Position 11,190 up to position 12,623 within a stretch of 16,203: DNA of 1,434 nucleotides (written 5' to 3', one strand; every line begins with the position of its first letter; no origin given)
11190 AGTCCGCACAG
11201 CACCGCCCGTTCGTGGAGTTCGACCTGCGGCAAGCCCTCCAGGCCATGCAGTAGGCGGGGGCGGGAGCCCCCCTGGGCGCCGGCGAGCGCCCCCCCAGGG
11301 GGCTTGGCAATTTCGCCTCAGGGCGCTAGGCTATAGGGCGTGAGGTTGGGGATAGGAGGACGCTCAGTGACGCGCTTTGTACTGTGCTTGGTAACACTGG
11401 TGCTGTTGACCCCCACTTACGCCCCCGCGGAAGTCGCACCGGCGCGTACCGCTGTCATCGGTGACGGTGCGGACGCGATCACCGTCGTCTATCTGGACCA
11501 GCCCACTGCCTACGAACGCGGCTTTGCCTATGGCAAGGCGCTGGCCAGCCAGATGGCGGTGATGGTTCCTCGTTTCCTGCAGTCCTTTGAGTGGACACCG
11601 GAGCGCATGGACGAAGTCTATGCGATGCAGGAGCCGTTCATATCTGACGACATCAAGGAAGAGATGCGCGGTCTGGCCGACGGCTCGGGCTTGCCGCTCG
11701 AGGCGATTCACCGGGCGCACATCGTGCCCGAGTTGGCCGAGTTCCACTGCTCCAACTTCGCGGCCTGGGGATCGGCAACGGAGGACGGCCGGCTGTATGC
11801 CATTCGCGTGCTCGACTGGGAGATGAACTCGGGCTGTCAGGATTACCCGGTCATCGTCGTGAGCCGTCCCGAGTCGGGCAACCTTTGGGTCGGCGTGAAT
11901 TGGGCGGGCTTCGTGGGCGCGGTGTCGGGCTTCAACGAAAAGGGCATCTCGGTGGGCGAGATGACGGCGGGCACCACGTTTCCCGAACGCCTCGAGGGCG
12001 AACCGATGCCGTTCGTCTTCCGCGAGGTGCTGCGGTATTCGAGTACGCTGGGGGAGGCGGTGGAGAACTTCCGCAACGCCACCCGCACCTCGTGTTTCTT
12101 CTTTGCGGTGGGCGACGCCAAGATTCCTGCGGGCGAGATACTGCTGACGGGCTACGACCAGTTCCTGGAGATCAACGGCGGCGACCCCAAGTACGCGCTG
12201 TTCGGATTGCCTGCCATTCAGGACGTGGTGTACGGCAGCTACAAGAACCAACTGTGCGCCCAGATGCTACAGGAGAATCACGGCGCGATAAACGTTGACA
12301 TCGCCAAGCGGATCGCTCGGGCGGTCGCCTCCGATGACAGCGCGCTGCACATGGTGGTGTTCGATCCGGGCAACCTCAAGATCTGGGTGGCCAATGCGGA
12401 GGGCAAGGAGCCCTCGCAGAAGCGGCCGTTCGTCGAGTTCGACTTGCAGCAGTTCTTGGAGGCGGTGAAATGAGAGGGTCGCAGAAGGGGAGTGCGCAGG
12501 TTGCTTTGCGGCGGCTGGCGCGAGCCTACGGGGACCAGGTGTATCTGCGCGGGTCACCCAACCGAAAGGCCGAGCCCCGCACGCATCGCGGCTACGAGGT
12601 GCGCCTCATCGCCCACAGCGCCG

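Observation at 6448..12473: Three divergent peptidase-C45/acyltransferase-like Ntn-hydrolase paralogs: one cytoplasmic and coupled to a DegT aminotransferase, two secreted in tandem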

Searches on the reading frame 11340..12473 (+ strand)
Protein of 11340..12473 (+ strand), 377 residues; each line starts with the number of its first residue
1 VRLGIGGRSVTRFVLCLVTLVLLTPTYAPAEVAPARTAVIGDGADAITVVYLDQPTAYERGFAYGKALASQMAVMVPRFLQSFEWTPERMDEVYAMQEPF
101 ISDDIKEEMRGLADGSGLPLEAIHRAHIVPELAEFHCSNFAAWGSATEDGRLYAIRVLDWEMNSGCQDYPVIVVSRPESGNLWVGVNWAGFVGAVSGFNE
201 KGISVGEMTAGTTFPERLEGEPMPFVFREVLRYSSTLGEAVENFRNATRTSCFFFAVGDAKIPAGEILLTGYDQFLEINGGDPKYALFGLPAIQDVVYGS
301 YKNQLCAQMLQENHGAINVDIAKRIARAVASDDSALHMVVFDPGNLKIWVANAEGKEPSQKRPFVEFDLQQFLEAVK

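Call 7: search_protein_families(library=pfam, proteins=[window:11340-12473:+], max_evalue=0.01)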
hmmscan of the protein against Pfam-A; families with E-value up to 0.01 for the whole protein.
window:11340-12473:+ (377 aa): 1 family
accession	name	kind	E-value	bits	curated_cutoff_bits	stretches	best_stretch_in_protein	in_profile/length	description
PF03417.21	AAT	-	0.00033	20.8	23.2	1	153-260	8-110/225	Acyl-coenzyme A:6-aminopenicillanic acid acyl-transferase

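Call 12: search_protein_families(library=ncbifam, proteins=[window:11340-12473:+], max_evalue=0.1)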
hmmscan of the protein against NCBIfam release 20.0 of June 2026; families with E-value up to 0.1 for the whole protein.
window:11340-12473:+ (377 aa): 1 family
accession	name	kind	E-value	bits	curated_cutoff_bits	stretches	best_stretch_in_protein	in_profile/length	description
NF040521.1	C45_proenzyme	subfamily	2.7e-40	138.7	85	1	56-261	3-211/313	C45 family autoproteolytic acyltransferase/hydrolase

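Call 14: search_solved_structures(query=window:11340-12473:+, max_evalue=1, show_alignments=2)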
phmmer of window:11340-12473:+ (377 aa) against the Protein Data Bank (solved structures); distinct sequences matched with E-value up to 1: 3.
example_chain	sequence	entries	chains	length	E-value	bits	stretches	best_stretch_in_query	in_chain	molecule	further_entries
6dy3_A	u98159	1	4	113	0.045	15.8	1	69-136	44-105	N-acylethanolamine-hydrolyzing acid amidase alpha-subunit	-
8b64_X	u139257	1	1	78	0.43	12.6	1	181-234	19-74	Intrinsic membrane protein PufX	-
7yml_X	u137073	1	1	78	0.54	12.3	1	181-234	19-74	Photosynthetic reaction center PufX protein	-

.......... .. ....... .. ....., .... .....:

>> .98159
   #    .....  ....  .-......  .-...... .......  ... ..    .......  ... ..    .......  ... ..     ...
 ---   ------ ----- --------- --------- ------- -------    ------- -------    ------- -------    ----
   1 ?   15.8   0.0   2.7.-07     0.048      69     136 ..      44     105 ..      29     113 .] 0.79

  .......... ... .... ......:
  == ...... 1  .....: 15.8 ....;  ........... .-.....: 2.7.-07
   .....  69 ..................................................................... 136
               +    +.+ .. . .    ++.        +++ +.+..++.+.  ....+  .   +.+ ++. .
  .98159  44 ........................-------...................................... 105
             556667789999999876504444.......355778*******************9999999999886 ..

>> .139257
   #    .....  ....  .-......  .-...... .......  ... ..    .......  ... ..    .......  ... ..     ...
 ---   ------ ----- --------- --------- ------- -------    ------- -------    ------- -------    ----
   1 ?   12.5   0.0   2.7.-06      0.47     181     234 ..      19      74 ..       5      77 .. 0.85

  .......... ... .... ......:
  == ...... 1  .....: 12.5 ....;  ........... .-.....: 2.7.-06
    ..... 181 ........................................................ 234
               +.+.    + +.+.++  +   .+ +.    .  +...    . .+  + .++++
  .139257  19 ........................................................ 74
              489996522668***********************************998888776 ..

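Call 51: predict_structure(alignment_id=A4)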
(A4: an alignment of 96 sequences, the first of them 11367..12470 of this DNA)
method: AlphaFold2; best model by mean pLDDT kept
length: 368 residues; sequences in the alignment: 96
mean_pLDDT: 95.4   pTM: 0.91
mean pLDDT of the five models: 95.4, 95.1, 95.1, 94.3, 94.2
residues with pLDDT >= 90: 332; 70-90: 30; 50-70: 6; < 50: 0
segments of 3 or more residues with pLDDT < 50: none
pLDDT, mean of each block of 10 residues (from residue 1): 79 72 94 96 98 98 97 95 98 98 98 97 91 98 98 95 98 98 97 97 91 97 98 97 96 97 94 92 97 97 99 99 96 98 97 98 96
secondary structure, 60 per line:
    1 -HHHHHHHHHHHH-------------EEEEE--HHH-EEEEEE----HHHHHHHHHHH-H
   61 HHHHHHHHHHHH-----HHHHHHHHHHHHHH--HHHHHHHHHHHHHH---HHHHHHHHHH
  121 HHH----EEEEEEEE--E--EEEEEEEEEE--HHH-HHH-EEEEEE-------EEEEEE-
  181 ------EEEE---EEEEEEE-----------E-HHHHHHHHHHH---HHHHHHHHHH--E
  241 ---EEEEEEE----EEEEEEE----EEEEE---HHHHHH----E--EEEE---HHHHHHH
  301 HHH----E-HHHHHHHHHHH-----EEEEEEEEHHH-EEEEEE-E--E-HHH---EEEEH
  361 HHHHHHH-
elements in order: H2-13 E27-31 E38-43 H48-58 H60-72 H78-91 H94-107 H111-123 E128-135 E141-150 E161-166 E174-179 E187-190 E194-200 H214-224 H228-237 E244-250 E255-261 E266-270 H274-279 E287-290 H294-303 H310-320 E326-333 E338-343 E356-359 H360-367

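Call 54: fold_search(model_id=the predicted structure, library=pdb)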
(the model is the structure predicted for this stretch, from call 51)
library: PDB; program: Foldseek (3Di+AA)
matches with E <= 10: 577; with E <= 0.001: 111
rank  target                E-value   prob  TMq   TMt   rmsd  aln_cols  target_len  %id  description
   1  2x1d_C                3.4e-16  1.00  0.67  0.70   4.7       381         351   14  The crystal structure of mature acyl coenzyme A:isopenicillin N acyltransferase from Penicillium chrysogenum (released 2010-03-09)
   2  2x1c_B                3.9e-16  1.00  0.65  0.67   4.8       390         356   14  The crystal structure of precursor acyl coenzyme A:isopenicillin N acyltransferase from Penicillium chrysogenum (released 2010-03-09)
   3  2x1d_B                6.1e-16  1.00  0.67  0.70   4.7       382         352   14  The crystal structure of mature acyl coenzyme A:isopenicillin N acyltransferase from Penicillium chrysogenum (released 2010-03-09)
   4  2x1c_A                6.9e-16  1.00  0.66  0.68   4.8       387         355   13  The crystal structure of precursor acyl coenzyme A:isopenicillin N acyltransferase from Penicillium chrysogenum (released 2010-03-09)
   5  2x1e_C                2.7e-15  1.00  0.70  0.73   3.7       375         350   13  The crystal structure of mature acyl coenzyme A:isopenicillin N acyltransferase from Penicillium chrysogenum in comple (released 2010-03-09)
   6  2x1d_A                5.8e-15  1.00  0.67  0.69   4.5       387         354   13  The crystal structure of mature acyl coenzyme A:isopenicillin N acyltransferase from Penicillium chrysogenum (released 2010-03-09)
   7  2x1d_D                6.9e-15  1.00  0.66  0.68   4.9       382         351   14  The crystal structure of mature acyl coenzyme A:isopenicillin N acyltransferase from Penicillium chrysogenum (released 2010-03-09)
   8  5u81_A                2.2e-14  1.00  0.58  0.58  10.2       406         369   16  Acid ceramidase (ASAH1, aCDase) from naked mole rat, Cys143Ala, uncleaved (released 2018-03-28)
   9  5u84_B                2.3e-14  1.00  0.61  0.63   9.6       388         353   17  Acid ceramidase (ASAH1, aCDase) from common minke whale, Cys143Ala, uncleaved (released 2018-03-28)
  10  6dxw_A                5.8e-14  1.00  0.68  0.75   5.3       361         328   14  Human N-acylethanolamine-hydrolyzing acid amidase (NAAA) precursor (C126A) (released 2018-09-26)
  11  5u84_A                3.5e-13  1.00  0.60  0.63  10.2       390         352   17  Acid ceramidase (ASAH1, aCDase) from common minke whale, Cys143Ala, uncleaved (released 2018-03-28)
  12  6dy1_B                5.6e-10  1.00  0.45  0.69   3.9       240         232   15  Rabbit N-acylethanolamine-hydrolyzing acid amidase (NAAA) with fatty acid (myristate), in presence of Triton X-100 (released 2018-09-26)
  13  6dxz_B                6.3e-10  1.00  0.46  0.72   4.8       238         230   15  Rabbit N-acylethanolamine-hydrolyzing acid amidase (NAAA) in complex with non-covalent benzothiazole-piperazine inhibi (released 2018-09-26)
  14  6dy0_B                7.1e-10  1.00  0.49  0.76   3.9       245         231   15  Rabbit N-acylethanolamine-hydrolyzing acid amidase (NAAA) covalently bound to beta-lactam inhibitor ARN726, in presenc (released 2018-09-26)
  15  6dy2_B                3.4e-09  1.00  0.46  0.72   4.0       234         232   13  Guinea pig N-acylethanolamine-hydrolyzing acid amidase (NAAA) covalently bound to beta-lactam inhibitor ARN726 (released 2018-09-26)
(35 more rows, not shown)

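Call 66: search_solved_structures(query=A4, max_evalue=1, show_alignments=4)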
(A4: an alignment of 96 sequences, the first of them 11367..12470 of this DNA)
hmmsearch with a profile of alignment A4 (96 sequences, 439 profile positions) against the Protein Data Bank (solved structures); distinct sequences matched with E-value up to 1: 14.
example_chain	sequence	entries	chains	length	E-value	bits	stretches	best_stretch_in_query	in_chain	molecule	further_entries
2x1c_A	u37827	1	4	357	3.6e-07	32.3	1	73-159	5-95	ACYL-COENZYME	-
2x1d_A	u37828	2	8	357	3.7e-07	32.3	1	73-158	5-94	ACYL-COENZYME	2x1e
6dxy_B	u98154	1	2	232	3.6e-05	25.7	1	173-312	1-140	N-acylethanolamine-hydrolyzing acid amidase subunit beta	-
6dxz_B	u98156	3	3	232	0.00034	22.5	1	173-310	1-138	N-acylethanolamine acid amidase beta-subunit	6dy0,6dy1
6dxx_B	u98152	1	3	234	0.0011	20.8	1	173-308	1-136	N-acylethanolamine-hydrolyzing acid amidase subunit beta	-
6dxw_A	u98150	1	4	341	0.0028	19.5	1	185-308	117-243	N-acylethanolamine-hydrolyzing acid amidase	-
5u81_A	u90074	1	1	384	0.0036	19.1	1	128-300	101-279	Acid ceramidase isoform b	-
6dy2_B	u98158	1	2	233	0.014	17.2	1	173-296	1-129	N-acylethanolamine acid amidase beta-subunit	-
5u84_A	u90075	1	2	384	0.042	15.6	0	129-310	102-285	Acid ceramidase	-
6dy3_A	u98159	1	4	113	0.15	13.8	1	118-162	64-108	N-acylethanolamine-hydrolyzing acid amidase alpha-subunit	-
2djk_A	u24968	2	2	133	0.6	11.8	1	241-336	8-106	Protein disulfide-isomerase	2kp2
8vu3_E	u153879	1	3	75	0.9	11.2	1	221-250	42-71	Photosystem I reaction center subunit IV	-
5u7z_B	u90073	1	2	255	0.96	11.1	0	173-314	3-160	Acid ceramidase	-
1jb0_E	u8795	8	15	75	0.98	11.1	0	221-251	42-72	PHOTOSYSTEM 1 REACTION CENTRE SUBUNIT IV | Photosystem I reaction center subunit IV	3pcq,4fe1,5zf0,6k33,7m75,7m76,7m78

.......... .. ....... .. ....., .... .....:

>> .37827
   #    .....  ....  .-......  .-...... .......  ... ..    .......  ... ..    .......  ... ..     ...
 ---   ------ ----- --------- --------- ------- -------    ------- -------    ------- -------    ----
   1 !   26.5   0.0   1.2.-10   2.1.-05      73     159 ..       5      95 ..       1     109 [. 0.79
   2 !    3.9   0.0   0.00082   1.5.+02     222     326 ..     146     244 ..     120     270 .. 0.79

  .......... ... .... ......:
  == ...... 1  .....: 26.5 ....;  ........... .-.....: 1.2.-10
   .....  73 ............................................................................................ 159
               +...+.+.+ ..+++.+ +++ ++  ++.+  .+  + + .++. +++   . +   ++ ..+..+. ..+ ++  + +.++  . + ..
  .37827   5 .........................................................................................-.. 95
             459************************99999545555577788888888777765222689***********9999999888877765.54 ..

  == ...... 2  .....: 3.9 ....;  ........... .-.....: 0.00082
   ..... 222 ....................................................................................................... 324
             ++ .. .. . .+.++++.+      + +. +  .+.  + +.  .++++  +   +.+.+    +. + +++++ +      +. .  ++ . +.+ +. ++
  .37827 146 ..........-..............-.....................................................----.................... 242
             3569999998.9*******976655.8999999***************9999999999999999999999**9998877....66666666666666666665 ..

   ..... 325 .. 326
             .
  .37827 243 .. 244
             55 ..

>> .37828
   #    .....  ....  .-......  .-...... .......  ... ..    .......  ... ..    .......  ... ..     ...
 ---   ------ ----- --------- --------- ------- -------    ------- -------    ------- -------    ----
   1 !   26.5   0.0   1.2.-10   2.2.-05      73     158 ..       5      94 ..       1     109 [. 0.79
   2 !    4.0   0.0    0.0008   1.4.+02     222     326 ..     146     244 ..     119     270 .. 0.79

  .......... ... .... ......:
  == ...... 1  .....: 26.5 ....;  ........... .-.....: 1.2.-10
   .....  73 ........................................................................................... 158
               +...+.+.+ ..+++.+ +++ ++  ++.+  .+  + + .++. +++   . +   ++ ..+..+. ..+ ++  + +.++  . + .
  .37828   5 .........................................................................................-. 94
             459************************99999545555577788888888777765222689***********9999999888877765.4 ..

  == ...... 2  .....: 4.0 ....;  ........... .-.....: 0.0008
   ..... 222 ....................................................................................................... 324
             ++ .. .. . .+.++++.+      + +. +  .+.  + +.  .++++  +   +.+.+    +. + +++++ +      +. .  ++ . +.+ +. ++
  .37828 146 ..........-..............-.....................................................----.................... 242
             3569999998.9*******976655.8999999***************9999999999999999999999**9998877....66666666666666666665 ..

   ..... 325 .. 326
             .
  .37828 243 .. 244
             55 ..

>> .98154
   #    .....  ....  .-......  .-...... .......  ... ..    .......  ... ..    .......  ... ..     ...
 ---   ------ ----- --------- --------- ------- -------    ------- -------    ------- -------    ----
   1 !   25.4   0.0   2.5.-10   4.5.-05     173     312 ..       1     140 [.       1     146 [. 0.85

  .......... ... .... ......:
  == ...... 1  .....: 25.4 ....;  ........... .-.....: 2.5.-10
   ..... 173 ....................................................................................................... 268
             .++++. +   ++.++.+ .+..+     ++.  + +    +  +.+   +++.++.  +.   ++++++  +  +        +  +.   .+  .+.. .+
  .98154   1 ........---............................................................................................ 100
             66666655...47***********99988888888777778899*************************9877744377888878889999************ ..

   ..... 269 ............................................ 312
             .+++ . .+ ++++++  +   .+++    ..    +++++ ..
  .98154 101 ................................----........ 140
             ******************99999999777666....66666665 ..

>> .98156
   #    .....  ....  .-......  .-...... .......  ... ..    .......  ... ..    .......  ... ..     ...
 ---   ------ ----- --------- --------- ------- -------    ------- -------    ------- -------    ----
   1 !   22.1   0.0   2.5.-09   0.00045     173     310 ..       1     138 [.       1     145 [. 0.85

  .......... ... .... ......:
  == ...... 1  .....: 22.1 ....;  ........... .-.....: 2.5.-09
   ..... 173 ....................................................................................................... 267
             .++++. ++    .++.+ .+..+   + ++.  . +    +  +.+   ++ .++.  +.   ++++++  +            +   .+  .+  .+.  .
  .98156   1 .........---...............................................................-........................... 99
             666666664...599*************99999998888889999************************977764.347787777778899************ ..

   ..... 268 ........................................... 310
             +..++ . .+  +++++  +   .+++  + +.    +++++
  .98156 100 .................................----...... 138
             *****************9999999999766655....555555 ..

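Call 67: search_protein_representatives(protein=window:11367-12470:+)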
Query: 368 residues. Proteins with E-value up to 0.001 (for the whole library): 2680; up to 1e-10: 999; up to 1e-30: 206. The best 150 are listed.
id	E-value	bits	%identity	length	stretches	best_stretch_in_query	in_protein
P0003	4.0e-154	529.4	70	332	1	41-365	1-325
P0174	6.3e-110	383.9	35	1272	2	9-366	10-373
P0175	9.5e-109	380.1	35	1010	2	27-360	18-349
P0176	2.4e-87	309.7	33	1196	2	29-361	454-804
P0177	1.7e-85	303.5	34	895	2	28-361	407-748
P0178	2.4e-84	299.8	32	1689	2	8-362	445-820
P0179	7.5e-81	288.3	34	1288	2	30-363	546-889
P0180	3.0e-72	260.0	34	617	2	28-360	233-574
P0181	3.9e-65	236.6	41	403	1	28-362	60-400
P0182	7.8e-62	225.7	40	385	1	18-364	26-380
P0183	1.9e-61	224.5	42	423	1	31-365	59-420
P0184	2.7e-60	220.7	38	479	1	18-361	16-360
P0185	1.3e-58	215.1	36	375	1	4-366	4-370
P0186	2.5e-58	214.2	36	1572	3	31-363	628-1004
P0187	3.9e-58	213.6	38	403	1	23-362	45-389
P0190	1.2e-55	205.4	36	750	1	2-363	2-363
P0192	7.0e-55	202.8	36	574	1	28-362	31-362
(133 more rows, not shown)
